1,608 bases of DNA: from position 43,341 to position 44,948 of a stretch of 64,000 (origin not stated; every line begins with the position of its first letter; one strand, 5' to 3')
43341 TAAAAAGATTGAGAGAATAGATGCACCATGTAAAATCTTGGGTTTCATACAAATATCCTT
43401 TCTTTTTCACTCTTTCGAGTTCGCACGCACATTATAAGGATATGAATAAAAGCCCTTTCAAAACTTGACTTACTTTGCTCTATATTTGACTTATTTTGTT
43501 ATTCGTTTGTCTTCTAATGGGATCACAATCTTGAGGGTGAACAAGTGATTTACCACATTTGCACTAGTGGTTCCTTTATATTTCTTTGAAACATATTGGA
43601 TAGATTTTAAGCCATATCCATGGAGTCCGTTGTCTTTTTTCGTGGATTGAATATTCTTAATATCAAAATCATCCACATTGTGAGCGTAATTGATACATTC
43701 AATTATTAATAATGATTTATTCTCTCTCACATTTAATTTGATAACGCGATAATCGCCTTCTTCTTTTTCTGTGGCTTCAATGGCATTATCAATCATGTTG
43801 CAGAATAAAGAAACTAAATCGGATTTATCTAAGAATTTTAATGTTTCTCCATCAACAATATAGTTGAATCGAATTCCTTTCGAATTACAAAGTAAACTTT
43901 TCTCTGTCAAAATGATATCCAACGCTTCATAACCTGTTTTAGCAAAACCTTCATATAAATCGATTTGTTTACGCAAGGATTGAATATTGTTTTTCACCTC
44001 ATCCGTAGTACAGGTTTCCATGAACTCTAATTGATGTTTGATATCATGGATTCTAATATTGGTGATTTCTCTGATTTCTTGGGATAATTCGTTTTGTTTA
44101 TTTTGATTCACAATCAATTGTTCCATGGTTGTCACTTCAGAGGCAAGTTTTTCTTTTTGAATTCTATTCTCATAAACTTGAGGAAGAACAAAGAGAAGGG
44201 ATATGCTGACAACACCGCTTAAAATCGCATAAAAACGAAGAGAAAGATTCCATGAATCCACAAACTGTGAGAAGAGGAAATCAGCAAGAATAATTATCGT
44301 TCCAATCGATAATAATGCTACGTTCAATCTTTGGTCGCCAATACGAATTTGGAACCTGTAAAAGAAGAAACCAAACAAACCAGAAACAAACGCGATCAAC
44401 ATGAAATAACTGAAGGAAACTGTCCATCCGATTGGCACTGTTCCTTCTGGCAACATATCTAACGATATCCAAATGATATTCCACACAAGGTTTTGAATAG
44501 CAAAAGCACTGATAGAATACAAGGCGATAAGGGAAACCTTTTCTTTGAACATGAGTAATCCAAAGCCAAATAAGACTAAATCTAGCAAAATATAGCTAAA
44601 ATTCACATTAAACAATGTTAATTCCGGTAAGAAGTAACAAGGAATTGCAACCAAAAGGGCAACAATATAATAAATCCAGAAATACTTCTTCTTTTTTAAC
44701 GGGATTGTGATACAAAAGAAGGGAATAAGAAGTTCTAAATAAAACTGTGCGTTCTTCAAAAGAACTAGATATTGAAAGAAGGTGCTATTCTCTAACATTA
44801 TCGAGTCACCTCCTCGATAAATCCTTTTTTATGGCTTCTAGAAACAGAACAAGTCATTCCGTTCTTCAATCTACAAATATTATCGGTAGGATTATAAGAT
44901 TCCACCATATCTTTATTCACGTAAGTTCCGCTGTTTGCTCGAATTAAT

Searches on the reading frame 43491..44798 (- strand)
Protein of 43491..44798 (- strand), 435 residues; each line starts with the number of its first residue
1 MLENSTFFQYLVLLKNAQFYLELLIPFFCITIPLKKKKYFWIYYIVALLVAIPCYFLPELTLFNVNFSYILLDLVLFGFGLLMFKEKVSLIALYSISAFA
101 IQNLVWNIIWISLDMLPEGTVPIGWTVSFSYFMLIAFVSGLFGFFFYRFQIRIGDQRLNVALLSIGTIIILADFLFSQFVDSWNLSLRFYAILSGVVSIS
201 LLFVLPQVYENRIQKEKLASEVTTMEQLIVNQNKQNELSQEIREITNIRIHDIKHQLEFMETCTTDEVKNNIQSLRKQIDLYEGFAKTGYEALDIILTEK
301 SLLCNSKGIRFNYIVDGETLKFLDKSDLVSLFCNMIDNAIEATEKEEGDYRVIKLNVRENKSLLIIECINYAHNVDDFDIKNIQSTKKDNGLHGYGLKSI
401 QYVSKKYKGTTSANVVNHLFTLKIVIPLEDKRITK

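Call 91: search_protein_families(library=pfam, proteins=[window:43491-44798:-], max_evalue=0.0001)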
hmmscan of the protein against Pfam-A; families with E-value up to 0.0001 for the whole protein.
window:43491-44798:- (435 aa): 1 family
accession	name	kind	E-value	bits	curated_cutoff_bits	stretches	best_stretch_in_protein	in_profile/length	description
PF14501.12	HATPase_c_5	-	5e-23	81.4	22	1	324-427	2-102/102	GHKL domain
